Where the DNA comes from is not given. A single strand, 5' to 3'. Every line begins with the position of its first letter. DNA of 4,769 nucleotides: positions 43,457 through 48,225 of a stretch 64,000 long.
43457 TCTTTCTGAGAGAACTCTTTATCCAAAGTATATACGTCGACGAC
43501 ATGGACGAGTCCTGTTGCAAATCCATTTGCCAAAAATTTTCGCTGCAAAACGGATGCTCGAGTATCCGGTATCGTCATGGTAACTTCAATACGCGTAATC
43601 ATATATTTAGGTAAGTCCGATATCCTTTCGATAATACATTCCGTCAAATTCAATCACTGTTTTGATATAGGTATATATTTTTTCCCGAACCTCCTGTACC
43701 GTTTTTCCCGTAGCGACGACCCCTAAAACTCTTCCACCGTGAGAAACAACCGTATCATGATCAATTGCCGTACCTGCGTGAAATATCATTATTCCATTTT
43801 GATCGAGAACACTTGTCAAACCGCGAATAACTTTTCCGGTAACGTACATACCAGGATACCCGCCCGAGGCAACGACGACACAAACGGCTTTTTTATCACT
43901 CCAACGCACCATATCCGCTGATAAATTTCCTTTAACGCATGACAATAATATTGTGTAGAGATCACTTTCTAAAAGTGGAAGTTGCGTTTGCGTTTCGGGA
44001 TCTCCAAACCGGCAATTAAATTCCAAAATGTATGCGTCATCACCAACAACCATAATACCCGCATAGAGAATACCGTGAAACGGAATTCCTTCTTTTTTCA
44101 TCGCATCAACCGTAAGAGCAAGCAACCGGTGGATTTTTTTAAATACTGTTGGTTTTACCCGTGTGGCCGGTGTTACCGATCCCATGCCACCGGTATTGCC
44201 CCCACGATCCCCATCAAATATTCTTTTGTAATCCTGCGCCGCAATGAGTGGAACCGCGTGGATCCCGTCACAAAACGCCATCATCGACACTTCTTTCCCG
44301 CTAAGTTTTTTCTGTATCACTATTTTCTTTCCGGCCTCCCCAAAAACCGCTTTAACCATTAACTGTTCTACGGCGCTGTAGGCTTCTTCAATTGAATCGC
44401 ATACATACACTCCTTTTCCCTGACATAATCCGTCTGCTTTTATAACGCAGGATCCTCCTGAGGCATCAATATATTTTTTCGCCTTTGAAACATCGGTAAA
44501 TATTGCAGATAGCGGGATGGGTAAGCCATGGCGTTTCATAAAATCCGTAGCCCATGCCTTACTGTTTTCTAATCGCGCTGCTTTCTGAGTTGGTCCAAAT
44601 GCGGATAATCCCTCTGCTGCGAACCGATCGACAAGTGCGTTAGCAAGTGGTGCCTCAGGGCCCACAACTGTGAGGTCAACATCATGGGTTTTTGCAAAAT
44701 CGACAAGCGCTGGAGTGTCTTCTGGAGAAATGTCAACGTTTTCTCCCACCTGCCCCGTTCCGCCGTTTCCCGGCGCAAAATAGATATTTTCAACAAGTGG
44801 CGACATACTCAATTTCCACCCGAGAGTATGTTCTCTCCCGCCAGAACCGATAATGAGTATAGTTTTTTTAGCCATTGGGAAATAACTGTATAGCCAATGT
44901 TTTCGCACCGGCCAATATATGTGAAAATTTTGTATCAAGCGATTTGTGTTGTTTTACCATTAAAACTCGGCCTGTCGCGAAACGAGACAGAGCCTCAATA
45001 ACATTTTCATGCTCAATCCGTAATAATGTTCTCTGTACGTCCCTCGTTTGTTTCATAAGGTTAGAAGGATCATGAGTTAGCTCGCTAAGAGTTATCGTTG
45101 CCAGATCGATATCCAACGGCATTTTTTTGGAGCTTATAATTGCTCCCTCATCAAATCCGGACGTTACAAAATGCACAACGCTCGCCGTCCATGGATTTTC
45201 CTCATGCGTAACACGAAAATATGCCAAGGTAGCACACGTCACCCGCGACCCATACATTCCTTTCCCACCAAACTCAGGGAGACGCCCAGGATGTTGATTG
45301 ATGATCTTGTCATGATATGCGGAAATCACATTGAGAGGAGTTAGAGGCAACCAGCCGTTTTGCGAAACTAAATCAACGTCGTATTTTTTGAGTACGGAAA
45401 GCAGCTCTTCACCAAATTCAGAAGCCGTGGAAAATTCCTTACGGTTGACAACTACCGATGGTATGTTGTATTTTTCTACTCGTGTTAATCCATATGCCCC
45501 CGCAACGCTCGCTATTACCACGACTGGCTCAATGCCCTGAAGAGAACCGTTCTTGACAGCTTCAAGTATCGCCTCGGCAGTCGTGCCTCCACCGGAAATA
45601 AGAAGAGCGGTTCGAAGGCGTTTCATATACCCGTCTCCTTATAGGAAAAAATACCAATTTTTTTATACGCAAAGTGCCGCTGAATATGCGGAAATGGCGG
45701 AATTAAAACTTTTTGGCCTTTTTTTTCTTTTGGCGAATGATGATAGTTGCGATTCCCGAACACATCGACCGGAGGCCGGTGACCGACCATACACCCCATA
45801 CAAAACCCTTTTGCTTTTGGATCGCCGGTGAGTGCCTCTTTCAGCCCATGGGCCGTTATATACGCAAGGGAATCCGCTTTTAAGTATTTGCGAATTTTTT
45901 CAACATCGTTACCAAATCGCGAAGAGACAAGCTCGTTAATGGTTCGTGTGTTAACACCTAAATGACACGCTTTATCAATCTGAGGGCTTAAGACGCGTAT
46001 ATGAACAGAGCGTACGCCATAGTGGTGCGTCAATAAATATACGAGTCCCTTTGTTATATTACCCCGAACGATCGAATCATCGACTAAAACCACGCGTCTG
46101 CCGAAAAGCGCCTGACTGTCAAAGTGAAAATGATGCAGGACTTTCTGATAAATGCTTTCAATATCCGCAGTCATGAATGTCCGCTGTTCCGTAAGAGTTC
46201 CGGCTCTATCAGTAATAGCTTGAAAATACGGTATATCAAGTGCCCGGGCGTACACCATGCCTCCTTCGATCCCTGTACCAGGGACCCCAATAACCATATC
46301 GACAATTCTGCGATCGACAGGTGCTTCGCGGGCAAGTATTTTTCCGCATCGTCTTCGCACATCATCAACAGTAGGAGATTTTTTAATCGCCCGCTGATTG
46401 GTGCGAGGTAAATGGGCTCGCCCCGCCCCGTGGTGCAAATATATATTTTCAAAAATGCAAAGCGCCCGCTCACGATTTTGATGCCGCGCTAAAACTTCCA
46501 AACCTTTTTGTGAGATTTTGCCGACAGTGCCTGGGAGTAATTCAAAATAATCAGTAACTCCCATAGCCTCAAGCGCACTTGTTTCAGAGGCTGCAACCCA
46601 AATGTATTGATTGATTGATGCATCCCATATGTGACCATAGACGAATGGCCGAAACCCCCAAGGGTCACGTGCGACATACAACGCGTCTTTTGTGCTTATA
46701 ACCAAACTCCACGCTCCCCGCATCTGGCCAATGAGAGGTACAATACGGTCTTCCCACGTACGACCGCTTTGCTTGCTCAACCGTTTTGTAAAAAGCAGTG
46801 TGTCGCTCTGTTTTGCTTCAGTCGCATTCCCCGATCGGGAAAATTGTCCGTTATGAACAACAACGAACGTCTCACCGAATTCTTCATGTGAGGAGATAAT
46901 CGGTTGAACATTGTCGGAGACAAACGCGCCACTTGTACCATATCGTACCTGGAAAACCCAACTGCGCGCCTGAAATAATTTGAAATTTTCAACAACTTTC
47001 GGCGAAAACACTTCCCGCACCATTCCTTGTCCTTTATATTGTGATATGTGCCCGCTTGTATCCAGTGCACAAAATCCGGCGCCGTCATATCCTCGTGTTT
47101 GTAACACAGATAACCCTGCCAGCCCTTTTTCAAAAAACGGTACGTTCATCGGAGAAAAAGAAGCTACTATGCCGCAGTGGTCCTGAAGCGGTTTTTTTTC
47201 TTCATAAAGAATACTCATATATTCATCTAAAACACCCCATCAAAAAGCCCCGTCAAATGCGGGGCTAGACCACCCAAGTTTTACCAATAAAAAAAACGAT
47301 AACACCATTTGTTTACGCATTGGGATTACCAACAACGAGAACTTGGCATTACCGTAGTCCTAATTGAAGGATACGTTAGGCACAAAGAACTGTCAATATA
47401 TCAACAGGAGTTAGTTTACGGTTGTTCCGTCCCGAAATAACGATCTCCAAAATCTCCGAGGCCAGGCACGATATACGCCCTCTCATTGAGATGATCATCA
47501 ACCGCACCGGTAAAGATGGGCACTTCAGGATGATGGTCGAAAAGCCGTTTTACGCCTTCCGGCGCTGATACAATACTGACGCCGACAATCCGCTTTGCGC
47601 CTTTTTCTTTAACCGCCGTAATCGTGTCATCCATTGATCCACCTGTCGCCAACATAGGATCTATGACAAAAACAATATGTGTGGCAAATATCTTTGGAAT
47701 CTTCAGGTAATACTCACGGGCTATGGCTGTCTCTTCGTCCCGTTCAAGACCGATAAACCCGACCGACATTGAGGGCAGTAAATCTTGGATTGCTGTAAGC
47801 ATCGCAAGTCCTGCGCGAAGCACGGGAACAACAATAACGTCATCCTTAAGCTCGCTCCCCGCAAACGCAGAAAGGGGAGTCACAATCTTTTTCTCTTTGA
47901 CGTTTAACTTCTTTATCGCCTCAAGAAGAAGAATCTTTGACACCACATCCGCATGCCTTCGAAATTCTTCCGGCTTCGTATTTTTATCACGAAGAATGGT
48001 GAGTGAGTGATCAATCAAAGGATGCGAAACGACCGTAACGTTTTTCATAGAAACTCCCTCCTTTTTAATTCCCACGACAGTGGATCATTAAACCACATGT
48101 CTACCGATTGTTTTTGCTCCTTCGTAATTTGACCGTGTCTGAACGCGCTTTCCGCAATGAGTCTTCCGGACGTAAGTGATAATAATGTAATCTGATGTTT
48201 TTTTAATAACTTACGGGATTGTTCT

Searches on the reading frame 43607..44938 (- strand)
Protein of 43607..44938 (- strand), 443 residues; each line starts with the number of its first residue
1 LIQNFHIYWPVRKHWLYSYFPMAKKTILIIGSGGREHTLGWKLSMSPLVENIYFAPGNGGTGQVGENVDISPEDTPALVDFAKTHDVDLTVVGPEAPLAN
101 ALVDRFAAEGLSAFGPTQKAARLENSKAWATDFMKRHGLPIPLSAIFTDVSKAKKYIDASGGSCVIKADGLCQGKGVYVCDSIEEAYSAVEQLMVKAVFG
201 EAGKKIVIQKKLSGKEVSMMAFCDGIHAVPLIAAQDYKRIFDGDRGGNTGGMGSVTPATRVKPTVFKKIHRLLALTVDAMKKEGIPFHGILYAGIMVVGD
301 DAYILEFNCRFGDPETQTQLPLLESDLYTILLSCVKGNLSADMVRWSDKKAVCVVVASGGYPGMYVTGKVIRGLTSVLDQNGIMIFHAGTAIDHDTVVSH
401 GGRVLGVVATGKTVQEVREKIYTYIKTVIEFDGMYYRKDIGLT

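Call 7: search_protein_families(library=pfam, proteins=[window:43607-44938:-])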
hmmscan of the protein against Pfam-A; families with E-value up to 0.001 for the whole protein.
window:43607-44938:- (443 aa): 4 families
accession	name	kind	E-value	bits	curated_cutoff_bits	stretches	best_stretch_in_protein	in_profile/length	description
PF01071.24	GARS_A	-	6.6e-68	228.8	27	1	126-316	2-194/194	Phosphoribosylglycinamide synthetase, ATP-grasp (A) domain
PF02844.21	GARS_N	-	4e-37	127.4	29.5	1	26-124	2-100/100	Phosphoribosylglycinamide synthetase, N domain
PF02843.22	GARS_C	-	5.2e-30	104.1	34.8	1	351-442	1-91/92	Phosphoribosylglycinamide synthetase, C domain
PF02655.19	ATP-grasp_3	-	1e-05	26.1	23.2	1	126-312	3-158/160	ATP-grasp domain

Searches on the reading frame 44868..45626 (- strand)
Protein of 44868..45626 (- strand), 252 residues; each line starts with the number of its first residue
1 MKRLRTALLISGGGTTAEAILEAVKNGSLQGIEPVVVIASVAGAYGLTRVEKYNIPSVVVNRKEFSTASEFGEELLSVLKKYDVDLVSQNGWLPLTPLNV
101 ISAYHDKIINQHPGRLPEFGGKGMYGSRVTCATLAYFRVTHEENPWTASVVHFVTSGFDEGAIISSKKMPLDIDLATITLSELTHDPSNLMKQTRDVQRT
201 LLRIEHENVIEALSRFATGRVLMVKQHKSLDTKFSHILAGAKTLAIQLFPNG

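Call 7: search_protein_families(library=pfam, proteins=[window:44868-45626:-])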
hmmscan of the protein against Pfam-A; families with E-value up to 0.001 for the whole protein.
window:44868-45626:- (252 aa): 1 family
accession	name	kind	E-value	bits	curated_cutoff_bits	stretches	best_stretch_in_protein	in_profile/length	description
PF00551.24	Formyl_trans_N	-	2.8e-25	89.6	26.1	1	5-187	2-172/181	Formyl transferase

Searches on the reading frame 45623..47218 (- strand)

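Call 7: search_protein_families(library=pfam, proteins=[window:45623-47218:-])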
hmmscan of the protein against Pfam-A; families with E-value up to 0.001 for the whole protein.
window:45623-47218:- (531 aa): 2 families
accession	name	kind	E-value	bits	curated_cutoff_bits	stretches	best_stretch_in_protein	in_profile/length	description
PF13537.11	GATase_7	-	8.5e-05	23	25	1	103-217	12-122/123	Glutamine amidotransferase domain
PF20245.3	DUF6600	-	0.00021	21.8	27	0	166-211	33-77/102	Family of unknown function (DUF6600)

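Call 37: search_protein_families(library=ncbifam, proteins=[window:45623-47218:-], max_evalue=0.001)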
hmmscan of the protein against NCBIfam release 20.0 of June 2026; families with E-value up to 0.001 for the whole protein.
window:45623-47218:- (531 aa): 3 families
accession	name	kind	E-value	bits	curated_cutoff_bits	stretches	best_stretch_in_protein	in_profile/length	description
TIGR01134.1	purF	equivalog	7.7e-58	196.9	350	1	15-480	1-430/432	amidophosphoribosyltransferase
NF001484.0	PRK00331.1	subfamily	5.6e-08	31.6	381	1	15-127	2-104/601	isomerizing glutamine--fructose-6-phosphate transaminase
TIGR01135.1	glmS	equivalog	9.5e-08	31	418.05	1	15-125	1-101/607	glutamine--fructose-6-phosphate transaminase (isomerizing)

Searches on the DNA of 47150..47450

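Call 44: search_rna_families(source=window, start=47150, end=47450, threshold=evalue, max_evalue=10, show_alignments=2)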
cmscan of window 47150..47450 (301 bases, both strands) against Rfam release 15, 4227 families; matches with E-value up to 10: 9.
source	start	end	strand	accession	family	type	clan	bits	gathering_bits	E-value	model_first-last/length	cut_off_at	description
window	47239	47337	-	RF00513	Trp_leader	Cis-reg; leader;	-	24.5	41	0.0058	1-100/100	no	Tryptophan operon leader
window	47186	47259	-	RF01562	DdR12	Gene; snRNA; snoRNA; CD-box;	-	22.4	70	1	1-75/75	no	D. discoideum snoRNA DdR12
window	47240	47309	-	RF02270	nse_sRNA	Gene;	-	17.7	75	1.3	1-73/73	no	Neisseria sigma-E sRNA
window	47174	47267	+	RF02236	asX2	Gene; sRNA;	-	14.8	70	1.6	1-87/87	no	Xanthomonas sRNA asX2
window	47239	47281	+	RF02628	Hrs1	Gene; sRNA;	-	13.2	56.4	5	1-74/74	no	Hfq-regulated sRNA 1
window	47176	47245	-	RF01185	snR75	Gene; snRNA; snoRNA; CD-box;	CL00045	11.6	40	4.5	1-88/88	no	Small nucleolar RNA snR75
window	47206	47297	-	RF02650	CncR1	Gene; sRNA;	-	11.2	76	2.9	1-213/213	no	Cag non-coding RNA1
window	47150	47198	+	RF01394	isrK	Gene; sRNA;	-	10.8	50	6.2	35-77/77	5'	isrK Hfq binding RNA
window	47239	47325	-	RF02837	anti-hemB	Gene; sRNA;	-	10.6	49.5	7.3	1-81/81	no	Burkholderia RNA 7 (anti-hemB)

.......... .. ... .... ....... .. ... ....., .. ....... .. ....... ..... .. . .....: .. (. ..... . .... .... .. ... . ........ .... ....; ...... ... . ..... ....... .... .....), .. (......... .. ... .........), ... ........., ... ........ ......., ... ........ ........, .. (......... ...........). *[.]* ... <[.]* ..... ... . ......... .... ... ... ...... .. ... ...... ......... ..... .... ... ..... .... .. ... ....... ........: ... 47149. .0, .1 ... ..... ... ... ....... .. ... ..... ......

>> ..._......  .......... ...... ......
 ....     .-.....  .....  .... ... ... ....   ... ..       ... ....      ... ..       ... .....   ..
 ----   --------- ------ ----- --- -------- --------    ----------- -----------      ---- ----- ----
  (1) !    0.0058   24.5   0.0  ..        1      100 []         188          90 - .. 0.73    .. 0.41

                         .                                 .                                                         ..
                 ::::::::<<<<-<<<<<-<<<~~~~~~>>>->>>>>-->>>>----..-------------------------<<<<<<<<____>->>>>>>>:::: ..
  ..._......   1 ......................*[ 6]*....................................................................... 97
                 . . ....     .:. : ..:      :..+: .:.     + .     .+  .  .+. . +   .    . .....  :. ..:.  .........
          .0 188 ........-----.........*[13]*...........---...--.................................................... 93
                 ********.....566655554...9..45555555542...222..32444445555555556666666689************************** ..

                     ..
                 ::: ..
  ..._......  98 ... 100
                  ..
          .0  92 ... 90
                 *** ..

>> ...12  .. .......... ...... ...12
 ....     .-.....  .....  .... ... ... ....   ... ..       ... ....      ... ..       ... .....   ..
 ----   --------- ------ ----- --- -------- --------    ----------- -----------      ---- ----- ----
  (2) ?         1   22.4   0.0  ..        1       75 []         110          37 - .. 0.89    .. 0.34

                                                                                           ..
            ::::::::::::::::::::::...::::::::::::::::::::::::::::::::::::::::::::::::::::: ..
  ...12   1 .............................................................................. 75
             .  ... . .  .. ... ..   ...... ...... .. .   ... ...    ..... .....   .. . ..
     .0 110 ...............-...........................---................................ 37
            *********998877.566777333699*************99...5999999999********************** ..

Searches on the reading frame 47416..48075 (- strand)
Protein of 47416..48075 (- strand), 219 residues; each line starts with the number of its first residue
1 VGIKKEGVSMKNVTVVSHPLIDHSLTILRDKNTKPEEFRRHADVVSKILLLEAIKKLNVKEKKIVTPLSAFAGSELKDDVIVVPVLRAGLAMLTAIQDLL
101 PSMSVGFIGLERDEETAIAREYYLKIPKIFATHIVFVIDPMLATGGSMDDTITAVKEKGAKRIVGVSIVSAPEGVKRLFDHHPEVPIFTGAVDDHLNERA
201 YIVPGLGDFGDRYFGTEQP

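Call 7: search_protein_families(library=pfam, proteins=[window:47416-48075:-])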
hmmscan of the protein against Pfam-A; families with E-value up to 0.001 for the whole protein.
window:47416-48075:- (219 aa): 2 families
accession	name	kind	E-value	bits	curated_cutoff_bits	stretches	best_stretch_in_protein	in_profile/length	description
PF14681.12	UPRTase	-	9.2e-68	228.2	27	1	15-216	1-206/206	Uracil phosphoribosyltransferase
PF00156.33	Pribosyltran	-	7.2e-08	32.3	26.3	1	79-176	30-131/158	Phosphoribosyl transferase domain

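Call 37: search_protein_families(library=ncbifam, proteins=[window:47416-48075:-], max_evalue=0.001)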
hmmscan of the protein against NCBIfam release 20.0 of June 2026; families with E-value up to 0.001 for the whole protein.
window:47416-48075:- (219 aa): 6 families
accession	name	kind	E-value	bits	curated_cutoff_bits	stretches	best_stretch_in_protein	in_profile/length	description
NF001097.0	PRK00129.1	equivalog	3.2e-73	245.9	114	1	11-216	2-208/209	uracil phosphoribosyltransferase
TIGR01091.1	upp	equivalog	7.9e-73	244.5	208.35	1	13-217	2-207/207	uracil phosphoribosyltransferase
NF002095.0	PRK00934.1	equivalog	1.2e-06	27.9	296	0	135-166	208-239/287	ribose-phosphate diphosphokinase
TIGR01251.1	ribP_PPkin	subfamily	3.3e-05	22.9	113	1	134-164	212-242/309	ribose-phosphate diphosphokinase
NF005299.0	PRK06827.1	subfamily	7.4e-05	21.6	327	1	133-166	266-299/383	phosphoribosylpyrophosphate synthetase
NF002620.0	PRK02277.1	subfamily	0.0009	19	115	0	133-170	142-179/201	orotate phosphoribosyltransferase-like protein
